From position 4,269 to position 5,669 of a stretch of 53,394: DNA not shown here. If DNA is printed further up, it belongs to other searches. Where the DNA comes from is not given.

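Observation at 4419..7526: ArsR-gated arsM module carrying two mini membrane proteins and a membrane-anchored pentahaem cytochrome c on a low-GC island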

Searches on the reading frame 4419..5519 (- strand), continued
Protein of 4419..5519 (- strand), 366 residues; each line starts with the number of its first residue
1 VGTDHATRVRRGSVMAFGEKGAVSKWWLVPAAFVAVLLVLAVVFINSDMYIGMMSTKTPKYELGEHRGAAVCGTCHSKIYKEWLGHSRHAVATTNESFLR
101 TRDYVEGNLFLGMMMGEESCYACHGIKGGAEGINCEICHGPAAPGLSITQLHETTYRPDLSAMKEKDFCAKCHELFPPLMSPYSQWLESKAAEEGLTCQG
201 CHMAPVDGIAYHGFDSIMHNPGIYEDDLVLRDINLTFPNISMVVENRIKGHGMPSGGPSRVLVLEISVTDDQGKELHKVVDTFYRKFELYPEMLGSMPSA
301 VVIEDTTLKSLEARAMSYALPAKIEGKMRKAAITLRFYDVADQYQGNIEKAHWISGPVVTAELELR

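Call 24: predict_structure(alignment_id=A1)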
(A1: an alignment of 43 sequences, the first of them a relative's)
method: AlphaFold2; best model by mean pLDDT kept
length: 352 residues; sequences in the alignment: 43
mean_pLDDT: 81.5   pTM: 0.78
mean pLDDT of the five models: 81.5, 78.9, 77.1, 76.7, 68.6
residues with pLDDT >= 90: 115; 70-90: 164; 50-70: 65; < 50: 8
segments of 3 or more residues with pLDDT < 50: 1-4
pLDDT, mean of each block of 10 residues (from residue 1): 50 84 87 67 55 81 84 84 84 83 77 81 71 74 65 63 58 86 76 65 77 94 96 92 89 97 97 85 84 95 97 96 91 92 93 81
secondary structure, 60 per line:
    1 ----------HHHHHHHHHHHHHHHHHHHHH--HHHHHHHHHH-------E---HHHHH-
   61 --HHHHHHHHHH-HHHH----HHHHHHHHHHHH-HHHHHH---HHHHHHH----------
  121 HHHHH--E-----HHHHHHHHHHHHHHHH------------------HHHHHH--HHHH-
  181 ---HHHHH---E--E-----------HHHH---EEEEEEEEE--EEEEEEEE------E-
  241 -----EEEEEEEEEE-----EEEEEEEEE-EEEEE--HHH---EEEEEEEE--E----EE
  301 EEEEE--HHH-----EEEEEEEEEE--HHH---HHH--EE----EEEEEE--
elements in order: H11-31 H34-43 H55-59 H63-72 H74-77 H82-93 H95-100 H104-110 H121-125 H134-149 H168-173 H176-179 H184-188 H207-210 E214-222 E225-232 E246-255 E261-269 E271-275 E284-291 E299-305 E316-325 E345-350

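Call 26: search_solved_structures(query=A1, max_evalue=1, show_alignments=2)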
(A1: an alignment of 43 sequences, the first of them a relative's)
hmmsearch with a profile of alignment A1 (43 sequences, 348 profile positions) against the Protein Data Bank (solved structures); distinct sequences matched with E-value up to 1: 11.
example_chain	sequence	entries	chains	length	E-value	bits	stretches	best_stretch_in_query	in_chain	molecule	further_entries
5ze8_A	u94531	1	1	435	2.2e-15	59.7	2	140-305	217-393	cytochrome c552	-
9wt9_A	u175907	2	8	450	1.9e-08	36.9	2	142-268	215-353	Cytochrome c,Multiheme cytochrome c selenoprotein mutant (MccSep U325A) | Cytochrome c,Multiheme cytochrome c selenoprotein (MccSep)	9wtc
9wt8_A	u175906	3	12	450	3.7e-08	36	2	142-268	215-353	Cytochrome c,Multiheme cytochrome c selenoprotein (MccSep)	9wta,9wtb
6i5b_A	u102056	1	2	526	0.021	17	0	144-198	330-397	Uncharacterized protein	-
6r2q_A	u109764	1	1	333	0.056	15.6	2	126-185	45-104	Cystathionine beta-synthase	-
1bvb_A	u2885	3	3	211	0.12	14.6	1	46-121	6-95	CYTOCHROME C-554 | CYTOCHROME C554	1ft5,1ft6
7xxf_C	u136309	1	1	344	0.14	14.3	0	49-103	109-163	Photosynthetic reaction center cytochrome c subunit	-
4rkm_A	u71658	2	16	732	0.31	13.2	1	46-71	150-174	MccA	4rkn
7dh7_A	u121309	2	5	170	0.65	12.1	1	71-152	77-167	Transcriptional regulator fur family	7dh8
1eys_C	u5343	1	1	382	0.68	12.1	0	162-186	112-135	PHOTOSYNTHETIC REACTION CENTER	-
8k9e_A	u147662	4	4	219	0.85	11.7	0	107-123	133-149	Cytochrome c7-like domain-containing protein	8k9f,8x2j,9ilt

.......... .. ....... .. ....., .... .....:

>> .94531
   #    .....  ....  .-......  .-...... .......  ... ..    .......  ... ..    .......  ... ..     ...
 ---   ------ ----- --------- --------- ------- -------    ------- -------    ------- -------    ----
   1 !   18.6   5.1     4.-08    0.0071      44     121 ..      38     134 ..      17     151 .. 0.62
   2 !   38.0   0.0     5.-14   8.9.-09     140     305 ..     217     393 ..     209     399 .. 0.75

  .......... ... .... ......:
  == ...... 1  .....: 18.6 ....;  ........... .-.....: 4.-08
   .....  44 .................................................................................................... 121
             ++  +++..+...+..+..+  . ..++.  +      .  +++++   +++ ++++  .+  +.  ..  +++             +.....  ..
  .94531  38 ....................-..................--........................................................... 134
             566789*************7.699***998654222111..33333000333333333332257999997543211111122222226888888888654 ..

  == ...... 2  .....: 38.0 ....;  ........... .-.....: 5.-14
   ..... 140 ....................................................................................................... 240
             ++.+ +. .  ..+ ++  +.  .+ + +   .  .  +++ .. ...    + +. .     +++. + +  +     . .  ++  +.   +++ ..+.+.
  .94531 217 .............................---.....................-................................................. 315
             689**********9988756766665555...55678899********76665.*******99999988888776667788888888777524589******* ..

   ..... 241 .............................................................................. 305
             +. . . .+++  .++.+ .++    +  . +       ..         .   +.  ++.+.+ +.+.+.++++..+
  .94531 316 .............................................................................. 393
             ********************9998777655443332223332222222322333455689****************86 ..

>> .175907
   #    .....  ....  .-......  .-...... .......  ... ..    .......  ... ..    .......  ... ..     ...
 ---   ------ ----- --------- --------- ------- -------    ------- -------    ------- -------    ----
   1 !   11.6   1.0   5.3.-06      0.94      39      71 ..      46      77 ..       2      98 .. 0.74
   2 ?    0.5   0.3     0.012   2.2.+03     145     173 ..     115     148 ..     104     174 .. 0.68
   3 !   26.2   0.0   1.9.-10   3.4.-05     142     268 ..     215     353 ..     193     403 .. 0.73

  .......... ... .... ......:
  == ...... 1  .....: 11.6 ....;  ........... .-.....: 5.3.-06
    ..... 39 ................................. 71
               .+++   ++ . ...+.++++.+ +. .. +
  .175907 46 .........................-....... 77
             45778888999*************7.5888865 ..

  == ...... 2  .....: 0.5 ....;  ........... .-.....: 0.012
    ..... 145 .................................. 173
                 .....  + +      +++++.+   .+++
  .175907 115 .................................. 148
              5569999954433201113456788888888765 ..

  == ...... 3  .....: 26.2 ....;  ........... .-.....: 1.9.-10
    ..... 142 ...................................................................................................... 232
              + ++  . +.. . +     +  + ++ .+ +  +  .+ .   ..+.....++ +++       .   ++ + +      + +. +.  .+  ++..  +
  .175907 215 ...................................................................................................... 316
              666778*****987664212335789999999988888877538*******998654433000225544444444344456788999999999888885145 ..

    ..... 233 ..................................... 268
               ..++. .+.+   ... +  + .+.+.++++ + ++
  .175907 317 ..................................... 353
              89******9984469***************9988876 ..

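Call 27: fold_search(model_id=the predicted structure, library=pdb)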
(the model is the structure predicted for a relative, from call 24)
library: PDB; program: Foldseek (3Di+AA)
matches with E <= 10: 1391; with E <= 0.001: 5
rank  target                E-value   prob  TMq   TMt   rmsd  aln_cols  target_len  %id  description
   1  5ze8                  3.4e-12  1.00  0.60  0.55   7.3       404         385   18  Crystal structure of a penta-heme cytochrome c552 from Thermochromatium tepidum (released 2018-04-25)
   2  5t99_A                5.9e-04  1.00  0.19  0.10   7.0       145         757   10  Crystal structure of BuGH2Awt in complex with Galactoisofagomine (released 2017-09-13)
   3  5t98_B                6.7e-04  1.00  0.19  0.10   6.8       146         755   10  Crystal structure of BuGH2Awt (released 2017-09-13)
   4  5vi0_B                7.5e-04  0.98  0.18  0.17   8.2       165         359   10  Pseudomonas fluorescens alkylpurine DNA glycosylase AlkC bound to DNA containing an abasic site analog (released 2017-10-25)
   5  3fn9_A                9.6e-04  0.90  0.16  0.10   8.0       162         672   11  Crystal structure of putative beta-galactosidase from bacteroides fragilis (released 2009-01-13)
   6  3fn9_C                1.1e-03  0.97  0.19  0.11   7.5       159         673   12  Crystal structure of putative beta-galactosidase from bacteroides fragilis (released 2009-01-13)
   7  5t98_A                1.2e-03  1.00  0.19  0.10   6.6       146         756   10  Crystal structure of BuGH2Awt (released 2017-09-13)
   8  6byg_A                1.2e-03  0.99  0.18  0.09   6.3       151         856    9  Crystal structure of the nucleophile mutant (E575A) of the GH2 exo-beta-mannanase from Xanthomonas axonopodis pv. citr (released 2018-07-18)
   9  8dl0_C                1.2e-03  0.99  0.20  0.18  12.0       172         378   15  CryoEM structure of the nucleotide-free and open channel A.aeolicus WzmWzt transporter (released 2022-09-21)
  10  8dl0_A                1.2e-03  0.96  0.18  0.17  10.2       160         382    9  CryoEM structure of the nucleotide-free and open channel A.aeolicus WzmWzt transporter (released 2022-09-21)
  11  3fn9_D                1.2e-03  0.95  0.16  0.10   8.1       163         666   10  Crystal structure of putative beta-galactosidase from bacteroides fragilis (released 2009-01-13)
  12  7u7m_C                1.4e-03  0.72  0.17  0.18   9.6       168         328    6  Cryo-EM structure of the pancreatic ATP-sensitive potassium channel in the presence of carbamazepine and ATP with Kir6 (released 2022-08-31)
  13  7tys_C                1.4e-03  0.72  0.17  0.17   9.6       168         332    6  Cryo-EM structure of the pancreatic ATP-sensitive potassium channel bound to ATP and repaglinide with Kir6.2-CTD in th (released 2022-08-31)
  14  4ruw                  1.5e-03  1.00  0.18  0.16   6.8       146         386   10  The crystal structure of endonuclease/exonuclease/phosphatase from Beutenbergia cavernae DSM 12333 (released 2014-12-24)
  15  6d8g_B                1.5e-03  0.99  0.20  0.10   6.6       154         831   13  D341A D367A calcium binding mutant of Bacteroides uniformis beta-glucuronidase 2 (released 2018-10-17)
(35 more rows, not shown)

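Call 38: search_solved_structures(query=window:4419-5477:-, max_evalue=1, show_alignments=3)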
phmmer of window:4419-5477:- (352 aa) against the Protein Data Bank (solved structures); distinct sequences matched with E-value up to 1: 2.
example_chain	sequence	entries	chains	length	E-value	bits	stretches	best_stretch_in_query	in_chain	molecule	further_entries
5ze8_A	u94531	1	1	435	2.9e-09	39.8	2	148-310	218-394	cytochrome c552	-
6i5b_A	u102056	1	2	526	0.016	17.6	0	117-160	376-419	Uncharacterized protein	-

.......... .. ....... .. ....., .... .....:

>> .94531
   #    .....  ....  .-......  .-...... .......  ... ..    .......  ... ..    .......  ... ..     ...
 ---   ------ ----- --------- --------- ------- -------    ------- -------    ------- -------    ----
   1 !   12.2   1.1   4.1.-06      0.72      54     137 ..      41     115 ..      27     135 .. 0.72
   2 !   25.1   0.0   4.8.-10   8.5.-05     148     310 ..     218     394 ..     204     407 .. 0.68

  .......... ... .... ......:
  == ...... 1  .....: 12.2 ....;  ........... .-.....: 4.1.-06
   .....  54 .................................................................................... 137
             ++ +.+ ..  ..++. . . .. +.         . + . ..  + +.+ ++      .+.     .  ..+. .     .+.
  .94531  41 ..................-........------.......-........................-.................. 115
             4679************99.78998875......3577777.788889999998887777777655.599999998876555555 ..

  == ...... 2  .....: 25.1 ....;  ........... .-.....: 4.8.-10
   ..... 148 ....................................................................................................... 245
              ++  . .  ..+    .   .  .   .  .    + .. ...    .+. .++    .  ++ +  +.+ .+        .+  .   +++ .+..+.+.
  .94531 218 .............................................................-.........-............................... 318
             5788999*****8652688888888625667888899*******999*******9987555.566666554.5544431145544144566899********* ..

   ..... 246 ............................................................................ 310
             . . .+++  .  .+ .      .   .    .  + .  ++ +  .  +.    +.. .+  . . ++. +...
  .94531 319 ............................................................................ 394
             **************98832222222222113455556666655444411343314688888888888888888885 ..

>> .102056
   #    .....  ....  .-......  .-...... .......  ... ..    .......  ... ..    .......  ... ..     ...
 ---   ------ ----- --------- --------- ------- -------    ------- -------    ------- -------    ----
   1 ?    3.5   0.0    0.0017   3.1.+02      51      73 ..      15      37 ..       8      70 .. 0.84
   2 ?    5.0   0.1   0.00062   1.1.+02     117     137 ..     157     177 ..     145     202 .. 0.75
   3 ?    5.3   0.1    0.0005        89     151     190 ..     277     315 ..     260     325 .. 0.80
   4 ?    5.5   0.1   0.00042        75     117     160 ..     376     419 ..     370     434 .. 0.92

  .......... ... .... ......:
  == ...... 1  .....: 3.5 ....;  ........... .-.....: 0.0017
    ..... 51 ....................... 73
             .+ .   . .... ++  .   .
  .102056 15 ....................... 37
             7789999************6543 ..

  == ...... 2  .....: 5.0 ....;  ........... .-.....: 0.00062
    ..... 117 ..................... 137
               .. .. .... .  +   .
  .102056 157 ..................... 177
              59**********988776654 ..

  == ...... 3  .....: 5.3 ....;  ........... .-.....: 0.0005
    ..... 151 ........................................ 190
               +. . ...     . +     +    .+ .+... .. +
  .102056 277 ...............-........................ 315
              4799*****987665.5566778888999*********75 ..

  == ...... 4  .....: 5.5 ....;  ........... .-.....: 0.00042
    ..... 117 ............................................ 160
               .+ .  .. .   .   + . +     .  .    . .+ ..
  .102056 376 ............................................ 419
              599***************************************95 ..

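Call 54: find_encoding_contigs(protein=P0013, flank=6000, max_places=3)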
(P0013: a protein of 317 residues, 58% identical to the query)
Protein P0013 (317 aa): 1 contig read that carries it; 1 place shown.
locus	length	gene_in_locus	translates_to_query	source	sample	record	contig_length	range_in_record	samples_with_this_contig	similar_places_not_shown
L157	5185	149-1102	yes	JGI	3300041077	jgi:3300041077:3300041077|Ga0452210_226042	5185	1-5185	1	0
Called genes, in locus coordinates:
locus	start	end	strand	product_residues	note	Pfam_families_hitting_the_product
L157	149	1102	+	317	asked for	PF09699:Paired_CXXCH_1 (faint), PF14522:Cytochrome_C7 (faint), PF13435:Cytochrome_C554 (faint)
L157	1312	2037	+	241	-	-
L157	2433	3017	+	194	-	PF07732:Cu-oxidase_3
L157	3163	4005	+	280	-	PF07731:Cu-oxidase_2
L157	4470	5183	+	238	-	?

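Call 64: search_protein_families(library=pfam, proteins=[L072:4188-4670:+, L072:4900-5298:+, L072:5500-5721:+, L072:2536-3111:+, L023:3231-3542:+, L013:3726-4100:+, L157:1312-2037:+, L023:2138-2398:+, L026:6695-6931:+], max_evalue=0.05)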
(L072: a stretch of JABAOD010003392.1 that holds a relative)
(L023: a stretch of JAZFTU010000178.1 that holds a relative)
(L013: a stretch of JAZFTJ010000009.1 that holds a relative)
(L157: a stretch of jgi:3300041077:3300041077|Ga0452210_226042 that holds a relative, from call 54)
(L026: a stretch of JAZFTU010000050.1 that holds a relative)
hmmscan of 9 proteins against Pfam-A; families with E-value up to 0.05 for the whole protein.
L072:4188-4670:+ (160 aa): 1 family
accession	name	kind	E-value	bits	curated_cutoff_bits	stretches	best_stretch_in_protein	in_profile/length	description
PF08859.16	DGC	-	8.3e-15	55.2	27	1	37-127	2-92/106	DGC domain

L072:4900-5298:+ (132 aa): 1 family
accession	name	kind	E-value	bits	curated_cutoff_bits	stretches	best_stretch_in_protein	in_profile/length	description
PF10518.14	TAT_signal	-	9.8e-06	25.7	22.7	1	7-25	1-19/21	TAT (twin-arginine translocation) pathway signal sequence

L072:5500-5721:+ (73 aa): 0 families

L072:2536-3111:+ (191 aa): 4 families
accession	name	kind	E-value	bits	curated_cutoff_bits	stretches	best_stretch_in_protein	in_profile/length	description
PF04542.20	Sigma70_r2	-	1.3e-14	54.1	24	1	15-81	2-70/71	Sigma-70 region 2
PF08281.18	Sigma70_r4_2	-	6.8e-13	48.5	25.7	1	108-156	4-52/54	Sigma-70, region 4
PF04545.22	Sigma70_r4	-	2.4e-05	24.2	24.1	1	112-155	2-45/50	Sigma-70, region 4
PF22233.2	PhyR_sigma-like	-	0.0091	16.2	27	1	118-137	7-26/50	Response regulator PhyR, sigma-like domain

L023:3231-3542:+ (103 aa): 2 families
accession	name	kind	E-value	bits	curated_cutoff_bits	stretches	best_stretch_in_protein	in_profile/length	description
PF09851.14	SHOCT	-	1.4e-10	41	27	1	76-102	2-28/28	Short C-terminal domain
PF05120.17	GvpG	-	0.0022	18.5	30.6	1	78-103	38-63/67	Gas vesicle protein G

L013:3726-4100:+ (124 aa): 0 families

L157:1312-2037:+ (241 aa): 0 families

L023:2138-2398:+ (86 aa): 1 family
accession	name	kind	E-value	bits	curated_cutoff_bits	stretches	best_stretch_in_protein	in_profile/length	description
PF04014.23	MazE_antitoxin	-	1.4e-07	31.8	24.7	1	22-49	4-31/48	Antidote-toxin recognition MazE, bacterial antitoxin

L026:6695-6931:+ (78 aa): 2 families
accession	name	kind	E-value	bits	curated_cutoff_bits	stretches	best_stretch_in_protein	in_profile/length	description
PF09851.14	SHOCT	-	3.8e-08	33.3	27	1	51-76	2-27/28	Short C-terminal domain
PF14991.11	MLANA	-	0.011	16.5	27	1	17-76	27-86/117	Protein melan-A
